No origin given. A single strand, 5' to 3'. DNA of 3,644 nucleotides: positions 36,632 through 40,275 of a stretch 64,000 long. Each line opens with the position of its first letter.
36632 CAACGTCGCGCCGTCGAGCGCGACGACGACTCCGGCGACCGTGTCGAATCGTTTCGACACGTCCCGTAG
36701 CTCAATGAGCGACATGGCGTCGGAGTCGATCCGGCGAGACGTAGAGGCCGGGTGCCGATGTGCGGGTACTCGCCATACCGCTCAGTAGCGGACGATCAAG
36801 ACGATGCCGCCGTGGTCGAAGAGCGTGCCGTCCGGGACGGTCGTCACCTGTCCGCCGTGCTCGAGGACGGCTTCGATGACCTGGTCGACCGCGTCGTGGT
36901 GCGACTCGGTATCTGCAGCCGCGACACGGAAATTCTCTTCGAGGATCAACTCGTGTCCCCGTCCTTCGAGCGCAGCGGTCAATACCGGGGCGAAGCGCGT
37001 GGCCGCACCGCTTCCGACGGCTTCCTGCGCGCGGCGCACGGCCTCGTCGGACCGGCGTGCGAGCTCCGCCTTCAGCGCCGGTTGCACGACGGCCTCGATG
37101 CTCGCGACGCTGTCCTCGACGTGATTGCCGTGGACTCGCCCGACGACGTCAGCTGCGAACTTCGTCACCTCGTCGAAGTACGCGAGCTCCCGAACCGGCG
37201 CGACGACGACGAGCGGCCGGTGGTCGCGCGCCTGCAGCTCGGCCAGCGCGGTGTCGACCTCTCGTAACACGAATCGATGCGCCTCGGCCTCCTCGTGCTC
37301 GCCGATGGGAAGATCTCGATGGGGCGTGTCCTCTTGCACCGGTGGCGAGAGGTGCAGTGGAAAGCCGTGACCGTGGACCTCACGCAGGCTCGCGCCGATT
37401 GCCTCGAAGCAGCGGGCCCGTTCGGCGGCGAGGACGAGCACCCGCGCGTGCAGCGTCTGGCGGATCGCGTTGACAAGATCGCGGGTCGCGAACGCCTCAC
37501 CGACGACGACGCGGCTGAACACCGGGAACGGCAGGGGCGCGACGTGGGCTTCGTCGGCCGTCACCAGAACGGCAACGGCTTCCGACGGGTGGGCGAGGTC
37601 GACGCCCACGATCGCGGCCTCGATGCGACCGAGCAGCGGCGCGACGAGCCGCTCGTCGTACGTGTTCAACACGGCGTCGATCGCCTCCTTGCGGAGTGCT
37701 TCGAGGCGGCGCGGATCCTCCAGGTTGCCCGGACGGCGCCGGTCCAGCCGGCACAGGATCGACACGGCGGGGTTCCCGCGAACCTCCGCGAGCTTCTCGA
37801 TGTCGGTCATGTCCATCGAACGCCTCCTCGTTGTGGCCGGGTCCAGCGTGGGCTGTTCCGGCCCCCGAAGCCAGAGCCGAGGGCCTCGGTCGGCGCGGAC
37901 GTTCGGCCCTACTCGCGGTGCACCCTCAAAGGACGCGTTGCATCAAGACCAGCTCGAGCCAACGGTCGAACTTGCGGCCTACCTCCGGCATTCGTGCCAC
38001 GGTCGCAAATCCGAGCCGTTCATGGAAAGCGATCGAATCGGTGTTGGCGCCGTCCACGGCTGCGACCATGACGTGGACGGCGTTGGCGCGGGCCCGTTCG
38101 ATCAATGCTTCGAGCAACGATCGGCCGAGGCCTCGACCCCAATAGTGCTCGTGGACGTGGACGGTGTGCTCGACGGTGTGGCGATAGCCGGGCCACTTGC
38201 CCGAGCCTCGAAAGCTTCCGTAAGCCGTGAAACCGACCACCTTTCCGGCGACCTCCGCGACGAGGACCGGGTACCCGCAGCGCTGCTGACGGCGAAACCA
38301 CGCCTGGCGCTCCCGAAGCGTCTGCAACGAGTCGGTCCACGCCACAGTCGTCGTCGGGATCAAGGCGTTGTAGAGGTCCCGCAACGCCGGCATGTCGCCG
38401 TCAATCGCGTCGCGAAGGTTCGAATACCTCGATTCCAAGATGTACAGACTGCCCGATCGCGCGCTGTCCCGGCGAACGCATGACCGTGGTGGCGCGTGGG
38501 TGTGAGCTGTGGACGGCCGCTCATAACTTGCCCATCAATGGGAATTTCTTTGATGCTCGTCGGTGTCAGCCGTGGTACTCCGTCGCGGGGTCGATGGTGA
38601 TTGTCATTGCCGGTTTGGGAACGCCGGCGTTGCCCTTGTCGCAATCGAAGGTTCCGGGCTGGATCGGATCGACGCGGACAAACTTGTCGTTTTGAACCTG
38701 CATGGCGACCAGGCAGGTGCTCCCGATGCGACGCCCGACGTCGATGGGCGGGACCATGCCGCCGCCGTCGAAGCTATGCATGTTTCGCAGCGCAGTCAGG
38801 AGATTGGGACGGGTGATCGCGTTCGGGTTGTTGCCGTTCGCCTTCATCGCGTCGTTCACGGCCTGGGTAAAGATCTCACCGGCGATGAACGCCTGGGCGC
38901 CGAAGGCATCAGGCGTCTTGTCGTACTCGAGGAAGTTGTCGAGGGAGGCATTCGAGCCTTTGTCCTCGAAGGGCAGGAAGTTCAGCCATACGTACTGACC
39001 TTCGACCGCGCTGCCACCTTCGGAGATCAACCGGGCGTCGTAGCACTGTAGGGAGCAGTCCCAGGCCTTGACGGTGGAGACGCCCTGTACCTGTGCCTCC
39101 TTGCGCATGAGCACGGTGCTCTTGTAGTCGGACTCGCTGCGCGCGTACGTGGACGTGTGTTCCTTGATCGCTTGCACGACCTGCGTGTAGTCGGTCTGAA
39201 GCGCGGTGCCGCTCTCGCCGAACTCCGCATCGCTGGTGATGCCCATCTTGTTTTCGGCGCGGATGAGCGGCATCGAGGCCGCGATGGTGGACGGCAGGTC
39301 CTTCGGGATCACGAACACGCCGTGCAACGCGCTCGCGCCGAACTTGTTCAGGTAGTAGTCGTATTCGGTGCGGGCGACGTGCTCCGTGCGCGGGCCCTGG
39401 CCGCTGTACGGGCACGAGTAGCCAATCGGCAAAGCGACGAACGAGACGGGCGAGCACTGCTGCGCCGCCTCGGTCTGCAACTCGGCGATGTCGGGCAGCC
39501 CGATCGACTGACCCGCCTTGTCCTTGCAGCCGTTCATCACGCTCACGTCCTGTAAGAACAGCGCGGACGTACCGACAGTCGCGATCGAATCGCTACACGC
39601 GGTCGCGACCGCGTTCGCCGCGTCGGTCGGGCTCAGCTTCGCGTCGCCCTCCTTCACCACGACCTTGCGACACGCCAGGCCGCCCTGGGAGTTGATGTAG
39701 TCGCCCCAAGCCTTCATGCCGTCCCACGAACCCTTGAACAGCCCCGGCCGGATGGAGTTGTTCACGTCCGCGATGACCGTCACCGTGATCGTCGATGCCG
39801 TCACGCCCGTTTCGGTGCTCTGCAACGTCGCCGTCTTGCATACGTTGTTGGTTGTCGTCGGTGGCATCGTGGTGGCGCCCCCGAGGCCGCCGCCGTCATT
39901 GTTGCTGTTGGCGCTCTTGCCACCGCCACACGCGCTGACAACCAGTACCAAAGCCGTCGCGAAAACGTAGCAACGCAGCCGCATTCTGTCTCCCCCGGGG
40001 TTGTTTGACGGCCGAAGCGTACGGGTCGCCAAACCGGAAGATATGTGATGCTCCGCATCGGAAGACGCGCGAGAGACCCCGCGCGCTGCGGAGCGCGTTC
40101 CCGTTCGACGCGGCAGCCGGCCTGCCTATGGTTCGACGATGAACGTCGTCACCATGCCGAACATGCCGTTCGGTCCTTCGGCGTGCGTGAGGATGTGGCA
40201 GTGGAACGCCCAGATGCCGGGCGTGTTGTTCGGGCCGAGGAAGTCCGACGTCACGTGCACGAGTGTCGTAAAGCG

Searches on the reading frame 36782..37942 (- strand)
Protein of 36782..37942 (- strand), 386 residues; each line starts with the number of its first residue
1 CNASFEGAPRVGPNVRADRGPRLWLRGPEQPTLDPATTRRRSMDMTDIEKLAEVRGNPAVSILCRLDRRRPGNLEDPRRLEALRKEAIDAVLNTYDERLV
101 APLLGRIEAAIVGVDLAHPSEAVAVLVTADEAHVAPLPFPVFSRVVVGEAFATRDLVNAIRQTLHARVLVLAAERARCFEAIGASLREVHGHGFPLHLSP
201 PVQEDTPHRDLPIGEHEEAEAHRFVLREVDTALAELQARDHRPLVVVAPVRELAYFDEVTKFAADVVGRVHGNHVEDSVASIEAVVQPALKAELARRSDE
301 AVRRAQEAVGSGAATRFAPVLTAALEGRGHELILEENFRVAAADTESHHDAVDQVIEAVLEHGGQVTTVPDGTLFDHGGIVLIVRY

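Call 60: search_protein_families(library=pfam, proteins=[window:36782-37942:-], max_evalue=1)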
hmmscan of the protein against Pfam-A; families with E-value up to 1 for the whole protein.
window:36782-37942:- (386 aa): 2 families
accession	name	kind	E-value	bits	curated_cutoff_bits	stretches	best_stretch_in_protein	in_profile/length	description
PF18845.6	baeRF_family3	-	1.8e-24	87.4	31.5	1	168-328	4-168/168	Bacterial archaeo-eukaryotic release factor family 3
PF18855.6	baeRF_family11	-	0.004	18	27.2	1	166-291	4-134/139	Bacterial archaeo-eukaryotic release factor family 11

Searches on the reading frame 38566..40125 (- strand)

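Call 67: search_protein_families(library=pfam, proteins=[window:38566-40125:-], max_evalue=0.01)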
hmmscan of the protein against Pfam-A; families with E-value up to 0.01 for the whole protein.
window:38566-40125:- (519 aa): 2 families
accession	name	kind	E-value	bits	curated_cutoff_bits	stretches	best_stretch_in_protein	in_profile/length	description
PF13458.12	Peripla_BP_6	-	1.6e-15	58.1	31.7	1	113-479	2-340/343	Periplasmic binding protein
PF18652.6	Adhesin_P1_N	-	0.0088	16.7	27.1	0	293-343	39-89/106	Adhesin P1 N-terminal domain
